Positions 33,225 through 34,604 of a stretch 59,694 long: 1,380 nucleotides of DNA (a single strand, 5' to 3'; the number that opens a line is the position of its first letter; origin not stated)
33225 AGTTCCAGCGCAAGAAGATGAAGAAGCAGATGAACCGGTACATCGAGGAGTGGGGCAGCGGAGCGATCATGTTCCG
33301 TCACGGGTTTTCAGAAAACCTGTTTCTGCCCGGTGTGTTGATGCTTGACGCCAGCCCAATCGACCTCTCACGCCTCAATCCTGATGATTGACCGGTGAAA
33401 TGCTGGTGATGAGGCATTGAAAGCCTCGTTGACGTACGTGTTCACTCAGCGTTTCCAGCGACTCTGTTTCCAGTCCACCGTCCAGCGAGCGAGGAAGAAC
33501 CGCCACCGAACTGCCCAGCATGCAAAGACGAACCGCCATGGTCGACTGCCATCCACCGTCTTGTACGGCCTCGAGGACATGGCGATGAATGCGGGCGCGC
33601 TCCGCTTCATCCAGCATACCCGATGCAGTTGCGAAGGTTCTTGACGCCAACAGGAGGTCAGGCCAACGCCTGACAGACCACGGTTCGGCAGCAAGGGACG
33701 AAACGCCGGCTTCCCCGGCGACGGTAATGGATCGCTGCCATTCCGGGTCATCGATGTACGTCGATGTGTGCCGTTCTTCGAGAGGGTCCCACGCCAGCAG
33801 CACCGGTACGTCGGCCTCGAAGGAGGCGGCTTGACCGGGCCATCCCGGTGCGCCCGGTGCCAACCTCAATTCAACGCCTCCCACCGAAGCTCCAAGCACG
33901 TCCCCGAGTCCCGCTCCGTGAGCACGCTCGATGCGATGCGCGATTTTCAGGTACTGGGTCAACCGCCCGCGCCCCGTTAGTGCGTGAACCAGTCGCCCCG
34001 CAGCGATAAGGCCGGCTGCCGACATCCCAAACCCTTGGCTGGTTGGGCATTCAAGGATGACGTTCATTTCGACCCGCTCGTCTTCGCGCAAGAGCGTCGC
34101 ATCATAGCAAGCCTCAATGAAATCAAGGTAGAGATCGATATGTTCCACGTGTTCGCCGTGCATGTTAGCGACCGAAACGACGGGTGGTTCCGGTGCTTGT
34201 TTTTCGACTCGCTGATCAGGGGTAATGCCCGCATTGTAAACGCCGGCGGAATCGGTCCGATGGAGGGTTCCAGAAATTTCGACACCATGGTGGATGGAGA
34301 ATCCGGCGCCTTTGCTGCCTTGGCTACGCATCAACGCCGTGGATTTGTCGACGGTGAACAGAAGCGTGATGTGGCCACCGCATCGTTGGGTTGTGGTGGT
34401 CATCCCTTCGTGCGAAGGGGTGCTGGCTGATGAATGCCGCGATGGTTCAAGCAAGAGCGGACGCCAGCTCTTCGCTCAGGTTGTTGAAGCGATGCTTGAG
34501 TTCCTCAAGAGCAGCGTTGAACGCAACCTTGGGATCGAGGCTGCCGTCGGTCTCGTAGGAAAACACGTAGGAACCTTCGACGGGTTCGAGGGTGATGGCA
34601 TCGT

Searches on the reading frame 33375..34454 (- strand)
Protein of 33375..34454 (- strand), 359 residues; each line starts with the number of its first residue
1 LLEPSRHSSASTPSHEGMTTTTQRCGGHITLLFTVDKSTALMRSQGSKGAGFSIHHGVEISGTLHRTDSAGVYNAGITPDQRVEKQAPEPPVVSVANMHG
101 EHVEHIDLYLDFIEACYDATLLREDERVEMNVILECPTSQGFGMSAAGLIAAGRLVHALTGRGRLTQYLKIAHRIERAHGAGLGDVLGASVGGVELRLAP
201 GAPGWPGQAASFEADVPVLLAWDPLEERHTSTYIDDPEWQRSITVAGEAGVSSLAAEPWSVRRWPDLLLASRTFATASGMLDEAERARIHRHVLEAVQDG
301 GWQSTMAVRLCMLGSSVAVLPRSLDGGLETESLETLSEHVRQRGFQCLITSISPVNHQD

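Call 12: search_protein_families(library=pfam, proteins=[window:33375-34454:-], max_evalue=0.001)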
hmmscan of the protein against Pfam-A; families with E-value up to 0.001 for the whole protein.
window:33375-34454:- (359 aa): 1 family
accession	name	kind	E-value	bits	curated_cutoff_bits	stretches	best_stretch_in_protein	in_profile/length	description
PF00288.32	GHMP_kinases_N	-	1.3e-05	25.7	22.3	1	126-193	16-87/87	GHMP kinases N terminal domain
